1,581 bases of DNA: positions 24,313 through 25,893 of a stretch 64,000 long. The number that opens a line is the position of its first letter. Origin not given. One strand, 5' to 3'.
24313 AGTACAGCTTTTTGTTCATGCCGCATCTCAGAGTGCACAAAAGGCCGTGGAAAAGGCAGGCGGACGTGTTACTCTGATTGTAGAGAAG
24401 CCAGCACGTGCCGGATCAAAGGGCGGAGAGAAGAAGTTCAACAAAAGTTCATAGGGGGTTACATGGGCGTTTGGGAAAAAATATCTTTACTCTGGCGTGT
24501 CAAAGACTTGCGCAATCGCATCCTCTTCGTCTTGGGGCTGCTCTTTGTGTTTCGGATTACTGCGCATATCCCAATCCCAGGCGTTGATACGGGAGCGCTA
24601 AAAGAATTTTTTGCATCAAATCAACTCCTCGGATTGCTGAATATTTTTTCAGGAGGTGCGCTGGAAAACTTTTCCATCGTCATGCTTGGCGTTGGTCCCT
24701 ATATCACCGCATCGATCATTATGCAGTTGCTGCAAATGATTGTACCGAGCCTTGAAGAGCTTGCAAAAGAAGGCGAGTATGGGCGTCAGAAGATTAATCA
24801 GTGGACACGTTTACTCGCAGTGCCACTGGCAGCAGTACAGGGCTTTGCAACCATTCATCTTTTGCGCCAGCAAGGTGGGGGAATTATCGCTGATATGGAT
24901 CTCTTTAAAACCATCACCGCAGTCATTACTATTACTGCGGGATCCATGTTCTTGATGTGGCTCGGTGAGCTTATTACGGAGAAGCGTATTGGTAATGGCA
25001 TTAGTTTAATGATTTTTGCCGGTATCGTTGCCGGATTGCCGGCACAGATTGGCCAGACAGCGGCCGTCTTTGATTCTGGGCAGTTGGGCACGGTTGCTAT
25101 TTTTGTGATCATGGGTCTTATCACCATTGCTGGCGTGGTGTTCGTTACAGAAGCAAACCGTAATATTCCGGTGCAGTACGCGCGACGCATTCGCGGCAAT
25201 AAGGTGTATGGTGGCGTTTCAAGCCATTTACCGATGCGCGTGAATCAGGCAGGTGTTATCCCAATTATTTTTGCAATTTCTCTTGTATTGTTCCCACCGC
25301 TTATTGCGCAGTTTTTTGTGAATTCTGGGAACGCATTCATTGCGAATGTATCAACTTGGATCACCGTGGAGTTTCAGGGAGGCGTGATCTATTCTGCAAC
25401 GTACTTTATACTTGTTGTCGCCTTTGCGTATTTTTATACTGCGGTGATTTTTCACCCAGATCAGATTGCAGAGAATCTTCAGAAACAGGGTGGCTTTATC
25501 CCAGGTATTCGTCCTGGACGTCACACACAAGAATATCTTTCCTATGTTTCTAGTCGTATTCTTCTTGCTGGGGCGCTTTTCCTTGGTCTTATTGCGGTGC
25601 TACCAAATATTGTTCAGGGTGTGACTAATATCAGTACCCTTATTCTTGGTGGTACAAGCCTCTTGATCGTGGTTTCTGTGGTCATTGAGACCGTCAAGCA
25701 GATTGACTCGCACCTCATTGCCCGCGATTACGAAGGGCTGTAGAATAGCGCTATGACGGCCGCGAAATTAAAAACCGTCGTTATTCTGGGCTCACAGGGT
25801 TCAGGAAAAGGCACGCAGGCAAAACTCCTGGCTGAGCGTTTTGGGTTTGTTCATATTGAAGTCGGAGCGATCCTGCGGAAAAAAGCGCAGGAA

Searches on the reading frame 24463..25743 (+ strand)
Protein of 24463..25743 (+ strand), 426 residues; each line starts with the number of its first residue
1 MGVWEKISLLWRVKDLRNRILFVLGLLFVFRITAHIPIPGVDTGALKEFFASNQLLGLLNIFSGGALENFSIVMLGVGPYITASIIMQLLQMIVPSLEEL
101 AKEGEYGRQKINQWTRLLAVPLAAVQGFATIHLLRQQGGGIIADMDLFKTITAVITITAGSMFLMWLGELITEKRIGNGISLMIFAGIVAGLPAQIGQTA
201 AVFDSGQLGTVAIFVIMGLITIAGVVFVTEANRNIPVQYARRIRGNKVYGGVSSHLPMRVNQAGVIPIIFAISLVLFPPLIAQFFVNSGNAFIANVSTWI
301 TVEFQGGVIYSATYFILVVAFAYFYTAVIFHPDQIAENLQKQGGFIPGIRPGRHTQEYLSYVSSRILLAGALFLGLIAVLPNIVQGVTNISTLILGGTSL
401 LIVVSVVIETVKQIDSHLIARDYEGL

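Call 32: find_encoding_contigs(protein=window:24463-25743:+, flank=10000, max_places=1)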
Protein window:24463-25743:+ (426 aa): 3 contigs read that carry it; 1 place shown.
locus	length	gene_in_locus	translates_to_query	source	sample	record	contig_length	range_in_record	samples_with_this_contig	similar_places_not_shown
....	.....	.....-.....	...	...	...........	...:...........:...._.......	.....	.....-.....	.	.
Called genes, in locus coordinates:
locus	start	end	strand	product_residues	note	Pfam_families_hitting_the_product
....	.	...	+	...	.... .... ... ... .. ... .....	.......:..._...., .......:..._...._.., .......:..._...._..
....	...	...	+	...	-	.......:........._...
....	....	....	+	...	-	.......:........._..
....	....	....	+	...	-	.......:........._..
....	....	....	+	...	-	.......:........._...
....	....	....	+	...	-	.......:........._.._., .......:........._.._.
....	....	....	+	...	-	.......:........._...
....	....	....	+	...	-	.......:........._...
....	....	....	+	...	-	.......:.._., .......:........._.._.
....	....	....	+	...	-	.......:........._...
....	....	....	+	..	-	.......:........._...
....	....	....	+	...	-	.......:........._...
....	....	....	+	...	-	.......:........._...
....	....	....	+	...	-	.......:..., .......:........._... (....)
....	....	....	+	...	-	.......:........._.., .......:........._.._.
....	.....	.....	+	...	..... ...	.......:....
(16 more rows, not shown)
